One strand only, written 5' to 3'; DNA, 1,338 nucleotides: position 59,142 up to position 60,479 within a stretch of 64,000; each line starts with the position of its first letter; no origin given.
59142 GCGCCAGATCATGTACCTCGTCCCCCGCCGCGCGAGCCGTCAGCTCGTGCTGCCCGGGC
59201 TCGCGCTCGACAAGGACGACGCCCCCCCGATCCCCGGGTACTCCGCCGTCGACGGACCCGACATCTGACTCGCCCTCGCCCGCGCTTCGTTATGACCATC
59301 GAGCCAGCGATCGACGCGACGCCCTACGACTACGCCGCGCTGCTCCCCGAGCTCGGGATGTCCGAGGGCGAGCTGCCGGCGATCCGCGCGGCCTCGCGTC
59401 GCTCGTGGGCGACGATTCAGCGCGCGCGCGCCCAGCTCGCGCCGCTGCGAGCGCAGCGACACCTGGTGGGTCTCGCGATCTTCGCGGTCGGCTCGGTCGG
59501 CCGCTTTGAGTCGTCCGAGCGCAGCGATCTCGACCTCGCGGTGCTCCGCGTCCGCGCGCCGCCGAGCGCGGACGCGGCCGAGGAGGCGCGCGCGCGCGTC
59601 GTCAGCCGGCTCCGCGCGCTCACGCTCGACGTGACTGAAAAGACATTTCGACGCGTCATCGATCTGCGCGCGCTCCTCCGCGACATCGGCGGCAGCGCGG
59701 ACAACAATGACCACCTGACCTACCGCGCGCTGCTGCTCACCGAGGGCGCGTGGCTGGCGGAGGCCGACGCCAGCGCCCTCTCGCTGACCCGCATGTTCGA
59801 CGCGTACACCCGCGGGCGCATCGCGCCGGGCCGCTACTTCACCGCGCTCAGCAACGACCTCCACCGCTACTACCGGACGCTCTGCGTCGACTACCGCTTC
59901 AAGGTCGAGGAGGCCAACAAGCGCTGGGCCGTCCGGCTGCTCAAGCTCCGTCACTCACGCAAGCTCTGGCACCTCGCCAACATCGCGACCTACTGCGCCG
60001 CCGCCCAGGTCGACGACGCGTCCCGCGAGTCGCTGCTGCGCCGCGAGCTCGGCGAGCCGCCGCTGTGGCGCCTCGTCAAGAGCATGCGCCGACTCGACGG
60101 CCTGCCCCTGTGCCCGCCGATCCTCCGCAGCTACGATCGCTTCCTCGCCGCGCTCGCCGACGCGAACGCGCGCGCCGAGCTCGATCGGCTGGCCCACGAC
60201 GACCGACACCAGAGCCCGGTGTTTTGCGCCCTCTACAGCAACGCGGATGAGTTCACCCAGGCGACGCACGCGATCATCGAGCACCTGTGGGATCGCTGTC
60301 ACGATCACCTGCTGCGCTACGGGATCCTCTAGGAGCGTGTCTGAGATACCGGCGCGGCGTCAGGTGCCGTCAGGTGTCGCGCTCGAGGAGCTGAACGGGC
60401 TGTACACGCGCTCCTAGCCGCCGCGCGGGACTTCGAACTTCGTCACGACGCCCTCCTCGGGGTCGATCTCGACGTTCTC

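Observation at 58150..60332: Two-gene operon: HD phosphohydrolase followed 23 nt later by a Pol-beta-type nucleotidyltransferase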

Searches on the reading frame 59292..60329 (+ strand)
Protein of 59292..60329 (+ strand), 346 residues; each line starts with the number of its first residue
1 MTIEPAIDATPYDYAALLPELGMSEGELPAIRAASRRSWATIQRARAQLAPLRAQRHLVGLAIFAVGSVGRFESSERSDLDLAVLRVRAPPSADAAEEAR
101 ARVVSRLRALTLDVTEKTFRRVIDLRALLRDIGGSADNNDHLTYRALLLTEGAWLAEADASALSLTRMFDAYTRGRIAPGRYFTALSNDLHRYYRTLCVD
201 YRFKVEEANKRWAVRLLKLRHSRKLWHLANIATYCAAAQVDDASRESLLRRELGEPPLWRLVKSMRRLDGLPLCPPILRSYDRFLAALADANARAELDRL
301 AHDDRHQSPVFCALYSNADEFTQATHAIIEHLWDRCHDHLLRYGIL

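Call 6: search_protein_families(library=pfam, proteins=[window:59292-60329:+], max_evalue=1)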
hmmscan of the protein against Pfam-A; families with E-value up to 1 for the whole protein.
window:59292-60329:+ (346 aa): 5 families
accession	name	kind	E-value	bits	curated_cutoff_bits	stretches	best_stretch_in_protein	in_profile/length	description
PF03710.21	GlnE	-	0.0013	18.6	24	1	38-104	106-173/252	Glutamate-ammonia ligase adenylyltransferase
PF03445.19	DUF294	-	0.0093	16.3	21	1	47-110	36-101/138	Putative nucleotidyltransferase DUF294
PF10620.15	MdcG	-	0.021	15.2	26.5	1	33-114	8-85/121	Phosphoribosyl-dephospho-CoA transferase MdcG C-terminal domain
PF12633.13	Adenyl_cycl_N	-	0.13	12.7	27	1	57-85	89-117/199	Adenylate cyclase NT domain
PF18765.7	Polbeta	-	0.21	12.2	26.9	1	62-88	15-41/93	Polymerase beta, Nucleotidyltransferase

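Call 7: search_protein_families(library=ncbifam, proteins=[window:59292-60329:+], max_evalue=1)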
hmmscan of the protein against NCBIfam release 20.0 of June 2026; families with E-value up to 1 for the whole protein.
window:59292-60329:+ (346 aa): 1 family
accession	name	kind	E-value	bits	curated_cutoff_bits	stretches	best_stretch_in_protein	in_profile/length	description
NF047752.1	MntA_antitoxin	equivalog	0.011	15.6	60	1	61-103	8-45/106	type VII toxin-antitoxin system MntA family adenylyltransferase antitoxin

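Call 8: search_protein_families(library=padloc, proteins=[window:59292-60329:+], max_evalue=1)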
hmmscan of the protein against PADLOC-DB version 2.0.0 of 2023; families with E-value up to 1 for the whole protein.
window:59292-60329:+ (346 aa): 3 families
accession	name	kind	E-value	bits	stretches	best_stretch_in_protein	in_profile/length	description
PDLC04778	PDC-M70A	-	1.1e-35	121.6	1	25-345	16-354/355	-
PDLC04902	PDC-S09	-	0.0055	15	1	42-84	5-45/97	-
PDLC04904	PDC-S09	-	0.0064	14.7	1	40-84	7-49/104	-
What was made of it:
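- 59292..60332 (+): NTase gene (346 aa): GlnE/DrrA-architecture Pol-beta nucleotidyltransferase, PADLOC PDC-M70A family. PADLOC PDC-M70A E 1.1e-35, residues 25-345 on model positions 16-354/355 (call 8).
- On PADLOC PDC-M70 candidate system: E 1.1e-35, 121.6 bits, model positions 16-354 of 355 (call 8).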

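Call 9: find_homologous_proteins(query=window:59292-60329:+)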
Query window:59292-60329:+ (346 aa): 191 proteins with E <= 0.001 among 8000 candidates; the best 120 are listed.
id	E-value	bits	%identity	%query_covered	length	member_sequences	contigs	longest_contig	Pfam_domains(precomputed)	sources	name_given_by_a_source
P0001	3.1e-224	761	100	100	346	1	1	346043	-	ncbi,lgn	-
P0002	6.3e-119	415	79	67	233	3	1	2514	-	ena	-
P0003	3.8e-113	396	57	97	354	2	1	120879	-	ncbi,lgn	ncbi:MAG: hypothetical protein R3A51_01065 [Nannocystaceae bacterium]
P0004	2.1e-102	361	54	97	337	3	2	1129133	PF03445.20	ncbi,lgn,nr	ncbi:MAG: hypothetical protein IPK80_30825 [Nannocystis sp.]|nr:hypothetical protein [Nannocystis sp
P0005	5.0e-102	360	51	97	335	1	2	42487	-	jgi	jgi:hypothetical protein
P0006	6.5e-102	359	54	97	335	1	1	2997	-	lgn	-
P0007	3.1e-101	357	54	97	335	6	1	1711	-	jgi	jgi:hypothetical protein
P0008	4.9e-101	356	54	97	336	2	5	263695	PF03445.20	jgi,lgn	-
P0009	5.1e-101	356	54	97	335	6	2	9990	-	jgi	-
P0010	2.9e-100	354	50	97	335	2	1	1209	-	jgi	jgi:hypothetical protein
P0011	3.0e-100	354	54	97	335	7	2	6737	-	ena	-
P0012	4.3e-100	353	54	97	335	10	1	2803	-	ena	-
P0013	1.2e-99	352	54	97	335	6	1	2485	PF03445.20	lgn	-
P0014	1.4e-99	352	51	97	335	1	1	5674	-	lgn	-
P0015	4.9e-99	350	52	97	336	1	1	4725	PF03445.20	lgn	-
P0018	1.8e-98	348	55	97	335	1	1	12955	PF03445.20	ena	-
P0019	3.7e-98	347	53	97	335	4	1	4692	PF03445.20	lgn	-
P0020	3.9e-98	347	53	97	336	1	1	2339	PF03445.20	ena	-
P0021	4.1e-98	347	54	97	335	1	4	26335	PF03445.20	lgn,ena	-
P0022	3.8e-97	343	53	97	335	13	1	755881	-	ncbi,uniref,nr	ncbi:DUF294 nucleotidyltransferase-like domain-containing protein [Nannocystis bainbridge]|uniref:DU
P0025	1.2e-96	342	52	97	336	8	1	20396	PF03445.20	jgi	-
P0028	4.2e-96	340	51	97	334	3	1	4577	PF03445.20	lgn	-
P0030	7.5e-96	339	52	97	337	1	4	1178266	PF03445.20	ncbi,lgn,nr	ncbi:MAG: hypothetical protein H6711_05675 [Myxococcales bacterium]|nr:hypothetical protein [Myxococ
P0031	1.2e-95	339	52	97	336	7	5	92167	PF03445.20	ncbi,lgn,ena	-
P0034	3.8e-95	337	53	97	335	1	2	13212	PF03445.20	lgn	-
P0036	5.9e-95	336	50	97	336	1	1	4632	PF03445.20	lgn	-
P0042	5.8e-94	333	52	97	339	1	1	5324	PF03445.20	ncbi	-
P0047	1.2e-92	329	51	97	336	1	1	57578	PF03445.20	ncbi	ncbi:MAG: DUF294 nucleotidyltransferase-like domain-containing protein [Nannocystaceae bacterium]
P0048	1.5e-92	328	52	97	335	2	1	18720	PF03445.20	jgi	jgi:hypothetical protein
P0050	1.3e-91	325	50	97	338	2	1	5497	PF03445.20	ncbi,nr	ncbi:MAG: hypothetical protein KC486_30540 [Myxococcales bacterium]|nr:hypothetical protein [Myxococ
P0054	5.0e-91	323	51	97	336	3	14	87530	PF03445.20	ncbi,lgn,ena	-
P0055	7.8e-91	323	48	98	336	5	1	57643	PF03445.20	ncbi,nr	ncbi:MAG: hypothetical protein JNL82_09975 [Myxococcales bacterium]|nr:hypothetical protein [Myxococ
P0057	5.3e-89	317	50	97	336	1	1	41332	PF03445.20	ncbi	-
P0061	1.9e-83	298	44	96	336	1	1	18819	PF03445.20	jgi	jgi:predicted nucleotidyltransferase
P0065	2.1e-82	295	48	97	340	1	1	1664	PF03445.20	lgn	-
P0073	4.0e-81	291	48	99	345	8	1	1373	PF03445.20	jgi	jgi:predicted nucleotidyltransferase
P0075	5.5e-81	290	48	99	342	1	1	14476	PF03445.20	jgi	jgi:predicted nucleotidyltransferase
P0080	2.3e-79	285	47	98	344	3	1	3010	PF03445.20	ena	-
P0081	2.8e-79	285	45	96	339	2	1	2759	PF03445.20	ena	-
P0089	2.5e-78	282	46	99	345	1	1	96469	PF03445.20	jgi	jgi:predicted nucleotidyltransferase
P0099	1.1e-76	276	45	88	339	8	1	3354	PF03445.20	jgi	-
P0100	1.6e-76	276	42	97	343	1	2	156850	PF03445.20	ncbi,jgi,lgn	jgi:predicted nucleotidyltransferase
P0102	2.2e-76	275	44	100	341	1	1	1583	PF03445.20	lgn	-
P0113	3.3e-74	268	45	98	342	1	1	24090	PF03445.20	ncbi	-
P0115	4.3e-74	268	45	98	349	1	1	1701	PF03445.20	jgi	jgi:hypothetical protein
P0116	4.4e-74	268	43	94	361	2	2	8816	PF03445.20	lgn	-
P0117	4.8e-74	268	46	96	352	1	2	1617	PF03445.20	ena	-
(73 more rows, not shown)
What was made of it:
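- On GlnE/GlnD/DUF294-type NTase: Some homologues do carry a precomputed PF03445 hit (call 9).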

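Call 10: search_solved_structures(query=window:59292-60329:+, max_evalue=10)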
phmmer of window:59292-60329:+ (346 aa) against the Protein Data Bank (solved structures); distinct sequences matched with E-value up to 10: 0.

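Call 13: find_encoding_contigs(protein=P0100, flank=6000, max_places=3)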
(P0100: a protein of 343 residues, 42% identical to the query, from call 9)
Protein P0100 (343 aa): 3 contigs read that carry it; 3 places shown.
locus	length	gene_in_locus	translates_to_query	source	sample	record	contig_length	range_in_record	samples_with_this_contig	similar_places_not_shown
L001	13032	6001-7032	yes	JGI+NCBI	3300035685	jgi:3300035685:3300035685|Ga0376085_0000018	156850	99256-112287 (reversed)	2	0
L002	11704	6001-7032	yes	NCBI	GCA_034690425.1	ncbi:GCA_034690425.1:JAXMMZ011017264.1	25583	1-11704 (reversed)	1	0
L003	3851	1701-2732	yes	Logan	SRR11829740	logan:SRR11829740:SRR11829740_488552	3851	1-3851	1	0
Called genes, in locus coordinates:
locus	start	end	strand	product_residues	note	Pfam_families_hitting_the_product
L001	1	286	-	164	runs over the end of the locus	PF03190:Thioredox_DsbH, PF13899:Thioredoxin_7, PF13098:Thioredoxin_2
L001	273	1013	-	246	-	-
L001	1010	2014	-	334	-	PF00005:ABC_tran, PF13304:AAA_21 (weak)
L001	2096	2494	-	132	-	PF07366:SnoaL (weak), PF12680:SnoaL_2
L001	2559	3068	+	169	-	PF12802:MarR_2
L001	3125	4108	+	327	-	-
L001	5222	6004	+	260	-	-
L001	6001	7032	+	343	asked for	PF03445:DUF294 (faint)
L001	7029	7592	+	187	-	PF00702:Hydrolase, PF13419:HAD_2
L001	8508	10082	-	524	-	PF13964:Beta-prop_Calicin (faint), PF13415:Beta-prop_FBX42, PF13418:Beta-prop_TYW4 (weak), PF24681:Kelch_KLHDC2_KLHL20_DRC7, PF01344:Kelch_1 (weak), PF25210:Kelch_FKB95, PF24981:Beta-prop_ATRN-LZTR1 (weak), PF13418:Beta-prop_TYW4, +2 more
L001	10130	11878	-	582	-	-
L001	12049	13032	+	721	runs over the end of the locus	PF13088:BNR_2, PF08310:LGFP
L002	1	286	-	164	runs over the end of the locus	PF03190:Thioredox_DsbH, PF13899:Thioredoxin_7, PF13098:Thioredoxin_2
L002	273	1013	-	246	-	-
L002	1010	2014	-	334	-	PF00005:ABC_tran, PF13304:AAA_21 (weak)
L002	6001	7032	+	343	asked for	PF03445:DUF294 (faint)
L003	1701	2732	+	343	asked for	PF03445:DUF294 (faint)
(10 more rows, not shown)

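Call 14: find_encoding_contigs(protein=P0022, flank=6000, max_places=3)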
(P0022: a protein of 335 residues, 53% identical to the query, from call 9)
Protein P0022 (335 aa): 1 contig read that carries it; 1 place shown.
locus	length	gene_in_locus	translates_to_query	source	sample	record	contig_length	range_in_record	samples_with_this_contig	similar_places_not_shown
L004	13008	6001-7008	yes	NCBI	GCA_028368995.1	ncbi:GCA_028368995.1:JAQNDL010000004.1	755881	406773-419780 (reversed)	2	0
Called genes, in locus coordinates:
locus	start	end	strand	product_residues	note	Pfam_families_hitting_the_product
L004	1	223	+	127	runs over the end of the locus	-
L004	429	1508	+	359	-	PF00579:tRNA-synt_1b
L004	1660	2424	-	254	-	PF22624:AASDHPPT_N, PF01648:ACPS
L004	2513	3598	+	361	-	PF00762:Ferrochelatase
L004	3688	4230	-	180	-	PF01928:CYTH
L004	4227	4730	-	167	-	PF01878:EVE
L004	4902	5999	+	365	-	PF01966:HD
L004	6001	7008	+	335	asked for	-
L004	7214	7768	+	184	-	PF00702:Hydrolase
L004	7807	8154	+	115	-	-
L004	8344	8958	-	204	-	-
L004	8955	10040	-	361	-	PF02463:SMC_N (faint), PF11398:DUF2813 (faint), PF13175:AAA_15, PF13304:AAA_21, PF13175:AAA_15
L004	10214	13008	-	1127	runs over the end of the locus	PF00930:DPPIV_N (faint), PF26549:Tricorn_N, PF26550:Tricorn_2nd, PF07676:PD40, PF26549:Tricorn_N, PF07969:Amidohydro_3 (weak), PF01979:Amidohydro_1, PF07969:Amidohydro_3, +1 more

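Call 29: search_protein_representatives(protein=window:59292-60329:+)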
Query: 346 residues. Proteins with E-value up to 0.001 (for the whole library): 988; up to 1e-10: 430; up to 1e-30: 31. The best 150 are listed.
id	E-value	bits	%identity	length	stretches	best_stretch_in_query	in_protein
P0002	2.0e-119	415.0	79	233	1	114-346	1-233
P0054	1.6e-91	323.3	52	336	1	11-346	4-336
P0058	4.4e-87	308.7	49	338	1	10-346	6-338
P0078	6.1e-81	288.5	46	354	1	17-346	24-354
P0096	1.2e-77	277.7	45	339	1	26-346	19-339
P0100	5.0e-77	275.7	43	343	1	13-346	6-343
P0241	3.7e-71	256.4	44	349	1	12-345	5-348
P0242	1.7e-70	254.2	42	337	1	11-346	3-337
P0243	3.7e-70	253.1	42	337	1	13-346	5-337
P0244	4.4e-70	252.9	46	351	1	16-345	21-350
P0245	1.0e-69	251.7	42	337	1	12-343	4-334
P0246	2.2e-69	250.5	47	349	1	9-346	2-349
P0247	1.0e-64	235.2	44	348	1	4-345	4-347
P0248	5.4e-64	232.8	45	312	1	57-346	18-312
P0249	3.6e-63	230.1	41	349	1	18-344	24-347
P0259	7.1e-38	147.0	32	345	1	16-323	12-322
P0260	6.6e-36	140.5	36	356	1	25-342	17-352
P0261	2.8e-33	131.9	30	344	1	19-342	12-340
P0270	1.4e-28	116.5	30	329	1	30-330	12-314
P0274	2.5e-28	115.6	34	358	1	57-340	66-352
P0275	2.9e-28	115.4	30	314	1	60-338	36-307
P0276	4.4e-28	114.8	33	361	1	64-343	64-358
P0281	4.5e-27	111.5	33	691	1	27-323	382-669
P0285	5.8e-27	111.1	33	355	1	60-344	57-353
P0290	1.6e-26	109.6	32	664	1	60-338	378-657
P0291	2.2e-26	109.3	36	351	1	58-307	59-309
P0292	2.2e-26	109.2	30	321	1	60-337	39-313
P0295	5.5e-26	107.9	35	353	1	58-343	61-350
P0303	3.6e-25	105.2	33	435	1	46-334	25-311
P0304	5.8e-25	104.5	31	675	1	25-337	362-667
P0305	7.1e-25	104.3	28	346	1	40-329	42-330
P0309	2.1e-24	102.7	36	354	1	44-310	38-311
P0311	1.3e-23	100.1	30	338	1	62-338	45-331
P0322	6.5e-23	97.8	34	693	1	47-308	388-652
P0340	6.0e-22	94.6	26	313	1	61-337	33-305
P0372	3.3e-20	88.9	33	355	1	58-306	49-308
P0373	3.3e-20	88.9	25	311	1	56-337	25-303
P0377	4.9e-20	88.4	32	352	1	61-301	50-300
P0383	8.6e-20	87.6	28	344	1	62-339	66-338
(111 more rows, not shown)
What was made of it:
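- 59292..60332 (+): 988 clusters of relatives at E <= 1e-3 (call 29).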

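Call 30: search_protein_families(library=pfam, proteins=[P0281, P0290, P0304, P0322, P0303, P0259, P0261, P0270], max_evalue=0.01)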
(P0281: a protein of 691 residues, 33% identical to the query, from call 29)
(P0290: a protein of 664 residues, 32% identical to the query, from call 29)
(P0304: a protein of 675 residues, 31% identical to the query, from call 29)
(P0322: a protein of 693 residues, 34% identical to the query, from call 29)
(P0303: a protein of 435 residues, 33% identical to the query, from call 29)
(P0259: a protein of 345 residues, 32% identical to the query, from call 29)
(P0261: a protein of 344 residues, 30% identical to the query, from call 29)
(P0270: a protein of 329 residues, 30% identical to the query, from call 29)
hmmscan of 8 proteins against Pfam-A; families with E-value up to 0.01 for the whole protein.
P0281 (691 aa): 4 families
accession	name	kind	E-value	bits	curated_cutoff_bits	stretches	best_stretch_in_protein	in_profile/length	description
PF01966.28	HD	-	6.7e-10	39.7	22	1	81-150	1-69/116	HD domain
PF03445.19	DUF294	-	8.4e-05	22.9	21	1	397-448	36-86/138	Putative nucleotidyltransferase DUF294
PF01909.29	NTP_transf_2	-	0.0014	19.4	21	1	398-444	2-46/93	Nucleotidyltransferase domain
PF24391.1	HD-CE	-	0.0064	16.6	27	0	91-130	21-60/263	HD-CE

P0290 (664 aa): 4 families
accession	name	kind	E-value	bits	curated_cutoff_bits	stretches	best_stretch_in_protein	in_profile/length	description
PF01966.28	HD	-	9.1e-12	45.7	22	1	67-156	1-77/116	HD domain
PF01909.29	NTP_transf_2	-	6.2e-05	23.7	21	1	366-409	3-45/93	Nucleotidyltransferase domain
PF24391.1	HD-CE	-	0.0026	17.9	27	0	82-138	26-122/263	HD-CE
PF18765.7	Polbeta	-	0.0047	17.5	26.9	0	385-410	20-43/93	Polymerase beta, Nucleotidyltransferase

P0304 (675 aa): 4 families
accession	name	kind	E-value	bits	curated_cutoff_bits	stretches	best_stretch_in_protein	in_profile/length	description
PF01966.28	HD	-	2.1e-09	38.1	22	1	60-129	1-69/116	HD domain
PF01909.29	NTP_transf_2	-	3.9e-05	24.4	21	1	381-435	3-63/93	Nucleotidyltransferase domain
PF18765.7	Polbeta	-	0.0035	17.9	26.9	1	401-433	20-52/93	Polymerase beta, Nucleotidyltransferase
PF20879.2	SidM_N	-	0.008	15.9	27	0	394-436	59-101/285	SidM, N-terminal domain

P0322 (693 aa): 2 families
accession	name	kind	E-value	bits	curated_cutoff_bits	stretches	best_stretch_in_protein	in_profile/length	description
PF03445.19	DUF294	-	9.8e-05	22.7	21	1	363-444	16-97/138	Putative nucleotidyltransferase DUF294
PF01966.28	HD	-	0.00013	22.7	22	1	78-127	3-50/116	HD domain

P0303 (435 aa): 3 families
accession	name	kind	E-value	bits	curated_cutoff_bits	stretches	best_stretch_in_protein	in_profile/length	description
PF04754.18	Transposase_31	-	8.9e-15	55.2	21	1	319-391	29-102/203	Putative transposase, YhgA-like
PF03445.19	DUF294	-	0.0024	18.2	21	1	27-87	42-94/138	Putative nucleotidyltransferase DUF294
PF01909.29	NTP_transf_2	-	0.0038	18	21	1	37-88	13-62/93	Nucleotidyltransferase domain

P0259 (345 aa): 3 families
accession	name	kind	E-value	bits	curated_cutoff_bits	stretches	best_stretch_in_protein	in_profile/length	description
PF03445.19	DUF294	-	1.7e-06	28.4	21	1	38-110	32-104/138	Putative nucleotidyltransferase DUF294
PF01909.29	NTP_transf_2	-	5.3e-05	24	21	1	45-107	4-64/93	Nucleotidyltransferase domain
PF18765.7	Polbeta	-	0.0016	19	26.9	1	55-115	11-72/93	Polymerase beta, Nucleotidyltransferase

P0261 (344 aa): 3 families
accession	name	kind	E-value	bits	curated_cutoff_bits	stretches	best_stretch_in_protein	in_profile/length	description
PF01909.29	NTP_transf_2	-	4.3e-06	27.5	21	1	35-93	1-59/93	Nucleotidyltransferase domain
PF03445.19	DUF294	-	0.00089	19.6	21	1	51-110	47-109/138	Putative nucleotidyltransferase DUF294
PF18765.7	Polbeta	-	0.0012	19.4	26.9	1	54-98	14-58/93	Polymerase beta, Nucleotidyltransferase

P0270 (329 aa): 5 families
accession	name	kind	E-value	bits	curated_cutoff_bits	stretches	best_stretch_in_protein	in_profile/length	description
PF01909.29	NTP_transf_2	-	5.9e-05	23.8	21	1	41-112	13-73/93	Nucleotidyltransferase domain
PF03445.19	DUF294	-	0.00044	20.6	21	1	36-93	41-97/138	Putative nucleotidyltransferase DUF294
PF08663.15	HalX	-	0.00063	20.5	23.2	1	278-315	19-57/68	HalX domain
PF22600.2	MTPAP-like_central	-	0.0007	20.1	27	1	17-77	15-73/139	Poly(A) RNA polymerase, mitochondrial-like, central palm domain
PF03710.21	GlnE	-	0.0083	16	24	0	29-76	114-162/252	Glutamate-ammonia ligase adenylyltransferase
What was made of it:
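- Fusion proteins place the two domains in one chain (call 30).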

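Call 31: search_protein_families(library=padloc, proteins=[P0281, P0290, P0259, P0261, P0270, P0275, P0292, P0305, P0340, P0373], max_evalue=0.001)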
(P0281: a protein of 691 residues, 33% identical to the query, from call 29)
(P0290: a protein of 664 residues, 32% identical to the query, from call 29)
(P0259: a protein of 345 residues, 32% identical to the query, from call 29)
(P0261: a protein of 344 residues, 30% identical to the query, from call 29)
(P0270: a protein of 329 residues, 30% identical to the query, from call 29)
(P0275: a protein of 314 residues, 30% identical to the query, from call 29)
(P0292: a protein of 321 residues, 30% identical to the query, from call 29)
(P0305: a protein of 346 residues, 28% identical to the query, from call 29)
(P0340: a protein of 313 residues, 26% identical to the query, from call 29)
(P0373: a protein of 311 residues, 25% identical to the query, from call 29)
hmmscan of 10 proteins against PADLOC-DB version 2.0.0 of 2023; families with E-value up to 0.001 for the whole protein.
P0281 (691 aa): 2 families
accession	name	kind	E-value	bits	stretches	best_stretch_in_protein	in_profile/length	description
PDLC04778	PDC-M70A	-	1.8e-55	186.7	1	375-674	11-337/355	-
PDLC02374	dGTPase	-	4.4e-05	21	1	79-129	73-120/395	-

P0290 (664 aa): 3 families
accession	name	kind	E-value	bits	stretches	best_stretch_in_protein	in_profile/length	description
PDLC04778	PDC-M70A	-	5.7e-54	181.8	1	349-648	18-338/355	-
PDLC02374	dGTPase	-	1.1e-07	29.5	1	61-116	69-121/395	-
PDLC04903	PDC-S09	-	0.00023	19.4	1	384-425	32-72/108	-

P0259 (345 aa): 2 families
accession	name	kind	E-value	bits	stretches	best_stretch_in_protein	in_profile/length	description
PDLC04778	PDC-M70A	-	3.3e-49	166.1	1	21-339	16-349/355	-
PDLC04903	PDC-S09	-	0.0003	19.1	0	44-108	13-77/108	-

P0261 (344 aa): 3 families
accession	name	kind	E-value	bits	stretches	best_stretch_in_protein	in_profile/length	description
PDLC04778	PDC-M70A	-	5.3e-53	178.6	1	18-344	16-355/355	-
PDLC04903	PDC-S09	-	0.00017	19.8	1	35-91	11-65/108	-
PDLC04904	PDC-S09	-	0.00074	17.7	0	33-91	7-63/104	-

P0270 (329 aa): 1 family
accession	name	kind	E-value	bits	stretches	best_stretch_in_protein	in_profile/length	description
PDLC04778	PDC-M70A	-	1.4e-53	180.5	1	8-313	17-338/355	-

P0275 (314 aa): 4 families
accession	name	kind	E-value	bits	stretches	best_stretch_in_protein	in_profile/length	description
PDLC04778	PDC-M70A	-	3.7e-51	172.5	1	6-301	18-341/355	-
PDLC04903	PDC-S09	-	4.6e-08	31.3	1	21-82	11-72/108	-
PDLC04904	PDC-S09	-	0.00033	18.8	1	43-62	32-51/104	-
PDLC04906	PDC-S09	-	0.00073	17.9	0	43-73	31-61/98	-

P0292 (321 aa): 3 families
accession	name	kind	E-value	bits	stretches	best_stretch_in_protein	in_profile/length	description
PDLC04778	PDC-M70A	-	6.6e-57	191.4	1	7-308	16-341/355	-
PDLC04903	PDC-S09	-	7.7e-05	21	1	24-89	11-76/108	-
PDLC04901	PDC-S09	-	0.00085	18.1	0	31-64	13-46/126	-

P0305 (346 aa): 6 families
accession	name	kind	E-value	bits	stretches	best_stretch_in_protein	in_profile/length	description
PDLC04778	PDC-M70A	-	1.2e-52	177.4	1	23-332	12-341/355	-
PDLC04903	PDC-S09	-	1.1e-08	33.3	1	63-111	27-75/108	-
PDLC04902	PDC-S09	-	8.4e-05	20.8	1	64-102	23-61/97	-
PDLC04904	PDC-S09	-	0.00015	19.9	1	64-103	27-66/104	-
PDLC04906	PDC-S09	-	0.00035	18.9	1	63-89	25-51/98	-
PDLC04368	PDC-M05A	-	0.00077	17.3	0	50-108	95-152/201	-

P0340 (313 aa): 2 families
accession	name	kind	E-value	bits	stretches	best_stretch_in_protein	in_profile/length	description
PDLC04778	PDC-M70A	-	1e-52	177.6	1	8-299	24-340/355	-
PDLC04903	PDC-S09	-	0.00048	18.4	0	20-78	14-69/108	-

P0373 (311 aa): 2 families
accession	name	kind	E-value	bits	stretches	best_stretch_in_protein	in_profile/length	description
PDLC04778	PDC-M70A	-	2.3e-48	163.3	1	7-295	25-338/355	-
PDLC04903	PDC-S09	-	0.00018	19.8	1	30-69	26-66/108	-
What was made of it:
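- HD-NTase fusion proteins exist: P0281, P0290, P0304, P0322 (calls 30, 31).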

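Call 32: search_dna_similar(query=window:59292-60329:+, collection=plasmids, mode=protein, max_evalue=0.001, max_rows=40)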
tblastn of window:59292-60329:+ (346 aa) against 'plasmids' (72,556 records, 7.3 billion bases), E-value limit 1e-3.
Records with a match: 4; places in all: 4; records where one place covers at least 80% of the query: 0.
Best place of each record, by identity: <60% 4.
By first word of the organism name: Escherichia 1; Rhizobium 1; Sinorhizobium 1; Mesorhizobium 1.
By predicted mobility (MOB-suite, as given by PLSDB): non-mobilizable 2; conjugative 2.
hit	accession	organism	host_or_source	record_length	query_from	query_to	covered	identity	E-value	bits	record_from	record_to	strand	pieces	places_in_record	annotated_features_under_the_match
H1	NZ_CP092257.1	Escherichia coli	Felix catus domesticus,Pure ...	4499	61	335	79%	27.4%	2e-16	88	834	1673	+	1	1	nucleotidyltransferase domain-containing protein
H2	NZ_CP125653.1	Rhizobium sp. BT04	Phaseolus vulgaris,Pure culture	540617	62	261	58%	28.0%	1e-12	77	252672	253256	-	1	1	nucleotidyltransferase domain-containing protein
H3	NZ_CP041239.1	Sinorhizobium mexicanum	Acaciella angustissima,cell culture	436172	62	246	53%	27.0%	3e-5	54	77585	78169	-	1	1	nucleotidyltransferase domain-containing protein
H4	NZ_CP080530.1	Mesorhizobium sp. AR02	Oxytropis sp.,Cell culture,root nodule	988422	62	247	54%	26.8%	1e-4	52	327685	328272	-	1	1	nucleotidyltransferase domain-containing protein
